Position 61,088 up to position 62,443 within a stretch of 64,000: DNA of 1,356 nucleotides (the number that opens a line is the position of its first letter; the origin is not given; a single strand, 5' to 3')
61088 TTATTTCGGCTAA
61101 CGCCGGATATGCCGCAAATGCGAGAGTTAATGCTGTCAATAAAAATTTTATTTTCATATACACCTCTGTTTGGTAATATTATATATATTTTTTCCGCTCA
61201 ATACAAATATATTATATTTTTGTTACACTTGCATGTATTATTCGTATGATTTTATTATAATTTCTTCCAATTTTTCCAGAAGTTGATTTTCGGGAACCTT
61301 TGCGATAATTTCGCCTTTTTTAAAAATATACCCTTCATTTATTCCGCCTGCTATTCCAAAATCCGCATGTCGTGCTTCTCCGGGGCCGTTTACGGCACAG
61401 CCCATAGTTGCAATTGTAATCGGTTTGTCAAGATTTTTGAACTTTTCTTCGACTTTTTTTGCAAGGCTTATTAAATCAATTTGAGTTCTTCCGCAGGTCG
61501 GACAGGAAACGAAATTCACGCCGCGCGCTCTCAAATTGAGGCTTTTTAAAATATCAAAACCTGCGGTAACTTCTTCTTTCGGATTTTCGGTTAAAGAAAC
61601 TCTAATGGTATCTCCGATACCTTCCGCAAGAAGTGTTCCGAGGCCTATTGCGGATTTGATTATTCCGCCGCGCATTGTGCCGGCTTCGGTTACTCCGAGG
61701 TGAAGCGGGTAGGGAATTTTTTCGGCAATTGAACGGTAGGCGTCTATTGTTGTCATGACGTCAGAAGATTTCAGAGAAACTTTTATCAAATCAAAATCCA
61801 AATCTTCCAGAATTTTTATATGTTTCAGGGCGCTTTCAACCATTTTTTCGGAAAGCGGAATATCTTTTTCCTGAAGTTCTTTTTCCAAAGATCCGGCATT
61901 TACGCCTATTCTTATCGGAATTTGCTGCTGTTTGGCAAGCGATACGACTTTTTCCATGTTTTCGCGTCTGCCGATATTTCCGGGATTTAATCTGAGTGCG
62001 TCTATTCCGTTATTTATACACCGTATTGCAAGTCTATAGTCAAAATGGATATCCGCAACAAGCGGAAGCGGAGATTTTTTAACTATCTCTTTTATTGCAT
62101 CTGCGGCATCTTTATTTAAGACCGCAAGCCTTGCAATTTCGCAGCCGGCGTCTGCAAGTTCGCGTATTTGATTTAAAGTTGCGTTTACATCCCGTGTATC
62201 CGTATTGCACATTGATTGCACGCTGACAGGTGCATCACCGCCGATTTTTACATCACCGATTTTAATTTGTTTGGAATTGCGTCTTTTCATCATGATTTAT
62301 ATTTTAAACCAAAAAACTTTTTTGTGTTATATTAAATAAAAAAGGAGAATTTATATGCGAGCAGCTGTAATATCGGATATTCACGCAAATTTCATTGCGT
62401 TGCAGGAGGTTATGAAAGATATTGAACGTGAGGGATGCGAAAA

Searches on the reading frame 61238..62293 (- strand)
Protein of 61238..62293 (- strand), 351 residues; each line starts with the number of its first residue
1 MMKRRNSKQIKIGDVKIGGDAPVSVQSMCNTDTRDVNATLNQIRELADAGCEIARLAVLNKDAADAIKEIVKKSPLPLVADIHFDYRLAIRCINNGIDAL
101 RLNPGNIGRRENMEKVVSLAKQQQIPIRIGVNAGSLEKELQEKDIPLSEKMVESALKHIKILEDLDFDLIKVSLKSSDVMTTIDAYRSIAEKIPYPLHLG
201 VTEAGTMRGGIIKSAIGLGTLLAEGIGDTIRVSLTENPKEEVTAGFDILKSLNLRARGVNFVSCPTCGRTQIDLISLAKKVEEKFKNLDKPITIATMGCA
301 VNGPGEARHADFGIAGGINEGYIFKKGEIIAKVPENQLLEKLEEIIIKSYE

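Call 90: find_encoding_contigs(protein=window:61238-62293:-, flank=10000, max_places=3)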
Protein window:61238-62293:- (351 aa): 24 contigs read that carry it; 3 places shown.
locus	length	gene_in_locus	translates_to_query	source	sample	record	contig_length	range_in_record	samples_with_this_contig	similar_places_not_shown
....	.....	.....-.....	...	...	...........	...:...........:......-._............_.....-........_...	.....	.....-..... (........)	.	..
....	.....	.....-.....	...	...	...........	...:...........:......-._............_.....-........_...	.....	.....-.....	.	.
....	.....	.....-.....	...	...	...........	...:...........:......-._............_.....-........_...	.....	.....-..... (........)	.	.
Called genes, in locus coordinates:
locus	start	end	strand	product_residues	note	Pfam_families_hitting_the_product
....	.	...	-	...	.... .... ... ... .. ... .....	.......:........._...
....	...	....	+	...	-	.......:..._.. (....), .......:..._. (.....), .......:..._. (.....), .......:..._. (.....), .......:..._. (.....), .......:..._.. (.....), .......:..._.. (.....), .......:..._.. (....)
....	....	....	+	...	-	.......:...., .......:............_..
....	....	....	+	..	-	-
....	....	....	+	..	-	-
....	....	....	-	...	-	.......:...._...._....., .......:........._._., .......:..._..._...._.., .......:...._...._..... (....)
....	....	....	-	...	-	-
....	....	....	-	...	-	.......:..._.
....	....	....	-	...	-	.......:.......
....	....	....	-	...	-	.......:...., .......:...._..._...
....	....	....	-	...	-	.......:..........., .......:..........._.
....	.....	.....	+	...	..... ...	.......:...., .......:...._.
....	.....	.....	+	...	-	-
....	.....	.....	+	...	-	-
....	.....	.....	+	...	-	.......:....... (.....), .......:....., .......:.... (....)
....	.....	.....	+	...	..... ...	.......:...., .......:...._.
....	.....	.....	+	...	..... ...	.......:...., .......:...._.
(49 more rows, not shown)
